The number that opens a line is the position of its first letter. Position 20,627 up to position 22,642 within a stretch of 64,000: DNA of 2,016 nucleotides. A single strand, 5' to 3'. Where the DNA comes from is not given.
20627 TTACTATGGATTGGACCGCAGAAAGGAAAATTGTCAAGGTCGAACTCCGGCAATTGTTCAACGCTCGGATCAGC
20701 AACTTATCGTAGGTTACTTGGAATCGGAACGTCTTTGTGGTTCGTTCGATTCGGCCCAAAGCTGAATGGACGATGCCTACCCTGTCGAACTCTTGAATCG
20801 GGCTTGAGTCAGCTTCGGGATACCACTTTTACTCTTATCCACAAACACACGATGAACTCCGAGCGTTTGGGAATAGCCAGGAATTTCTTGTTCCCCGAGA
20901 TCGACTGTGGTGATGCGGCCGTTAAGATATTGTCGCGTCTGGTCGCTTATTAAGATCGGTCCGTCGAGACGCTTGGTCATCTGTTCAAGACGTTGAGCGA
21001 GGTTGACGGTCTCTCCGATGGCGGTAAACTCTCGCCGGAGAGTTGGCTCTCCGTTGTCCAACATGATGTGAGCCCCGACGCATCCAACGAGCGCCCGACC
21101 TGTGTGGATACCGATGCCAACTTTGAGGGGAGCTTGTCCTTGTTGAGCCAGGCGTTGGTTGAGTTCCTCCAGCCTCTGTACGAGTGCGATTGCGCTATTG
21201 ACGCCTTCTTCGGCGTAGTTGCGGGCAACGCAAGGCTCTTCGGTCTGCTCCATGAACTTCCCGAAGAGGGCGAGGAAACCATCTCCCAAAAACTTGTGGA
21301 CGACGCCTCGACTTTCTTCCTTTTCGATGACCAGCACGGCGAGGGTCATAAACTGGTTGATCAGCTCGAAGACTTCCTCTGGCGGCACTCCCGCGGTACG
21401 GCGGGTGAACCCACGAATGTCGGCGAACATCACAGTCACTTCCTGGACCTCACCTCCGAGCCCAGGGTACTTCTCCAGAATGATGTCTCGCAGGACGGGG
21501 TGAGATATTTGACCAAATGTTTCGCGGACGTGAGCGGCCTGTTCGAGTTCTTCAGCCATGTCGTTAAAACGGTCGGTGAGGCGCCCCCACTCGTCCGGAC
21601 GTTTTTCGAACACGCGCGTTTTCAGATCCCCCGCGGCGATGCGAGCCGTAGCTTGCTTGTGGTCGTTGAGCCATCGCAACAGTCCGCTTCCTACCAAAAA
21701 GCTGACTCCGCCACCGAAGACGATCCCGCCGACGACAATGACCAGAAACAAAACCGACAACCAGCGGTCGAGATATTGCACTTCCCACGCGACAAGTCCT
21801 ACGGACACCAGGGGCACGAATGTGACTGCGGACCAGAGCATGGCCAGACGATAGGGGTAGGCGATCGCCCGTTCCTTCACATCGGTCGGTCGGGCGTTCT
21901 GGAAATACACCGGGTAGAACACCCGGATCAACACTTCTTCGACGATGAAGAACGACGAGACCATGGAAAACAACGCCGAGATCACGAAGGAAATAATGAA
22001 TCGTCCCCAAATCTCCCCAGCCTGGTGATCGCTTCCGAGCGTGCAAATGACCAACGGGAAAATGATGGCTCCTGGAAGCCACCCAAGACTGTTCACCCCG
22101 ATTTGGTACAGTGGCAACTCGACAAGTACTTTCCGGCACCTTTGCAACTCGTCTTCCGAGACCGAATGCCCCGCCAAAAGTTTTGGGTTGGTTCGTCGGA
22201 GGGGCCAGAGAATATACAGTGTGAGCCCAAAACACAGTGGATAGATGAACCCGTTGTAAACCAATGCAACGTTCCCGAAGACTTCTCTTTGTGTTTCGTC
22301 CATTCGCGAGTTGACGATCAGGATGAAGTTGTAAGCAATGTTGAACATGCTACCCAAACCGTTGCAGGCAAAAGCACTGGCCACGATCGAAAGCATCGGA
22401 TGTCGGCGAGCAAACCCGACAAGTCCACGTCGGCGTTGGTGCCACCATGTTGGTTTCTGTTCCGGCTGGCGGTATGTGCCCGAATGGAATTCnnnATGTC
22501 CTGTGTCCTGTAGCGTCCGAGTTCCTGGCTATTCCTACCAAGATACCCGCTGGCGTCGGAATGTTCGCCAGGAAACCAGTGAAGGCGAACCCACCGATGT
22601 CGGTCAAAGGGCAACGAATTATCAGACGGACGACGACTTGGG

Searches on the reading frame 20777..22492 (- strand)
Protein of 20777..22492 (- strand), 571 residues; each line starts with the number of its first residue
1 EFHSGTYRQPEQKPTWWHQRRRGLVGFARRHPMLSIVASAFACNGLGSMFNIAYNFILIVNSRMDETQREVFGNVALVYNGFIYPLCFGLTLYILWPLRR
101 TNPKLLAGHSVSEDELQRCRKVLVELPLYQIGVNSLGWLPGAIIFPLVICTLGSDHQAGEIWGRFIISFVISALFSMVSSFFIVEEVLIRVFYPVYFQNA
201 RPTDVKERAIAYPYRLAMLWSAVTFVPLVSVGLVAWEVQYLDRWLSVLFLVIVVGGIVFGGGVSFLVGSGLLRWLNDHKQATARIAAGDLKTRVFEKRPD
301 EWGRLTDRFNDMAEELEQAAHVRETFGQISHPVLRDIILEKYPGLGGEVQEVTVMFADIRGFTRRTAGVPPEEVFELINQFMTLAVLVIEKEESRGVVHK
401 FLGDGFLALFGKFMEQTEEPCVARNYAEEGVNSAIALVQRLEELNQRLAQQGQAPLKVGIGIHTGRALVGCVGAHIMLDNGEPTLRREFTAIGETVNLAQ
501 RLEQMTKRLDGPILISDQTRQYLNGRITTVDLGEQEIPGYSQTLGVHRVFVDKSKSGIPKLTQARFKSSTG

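Call 52: search_protein_families(library=pfam, proteins=[window:20777-22492:-], max_evalue=0.00001)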
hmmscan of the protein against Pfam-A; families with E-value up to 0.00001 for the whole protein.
window:20777-22492:- (571 aa): 2 families
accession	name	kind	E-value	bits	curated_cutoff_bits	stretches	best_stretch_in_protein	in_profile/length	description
PF00211.25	Guanylate_cyc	-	2.2e-17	63.7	21.9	1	349-540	6-173/183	Adenylate and Guanylate cyclase catalytic domain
PF00672.30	HAMP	-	1.1e-09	38.9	25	1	279-318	14-53/53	HAMP domain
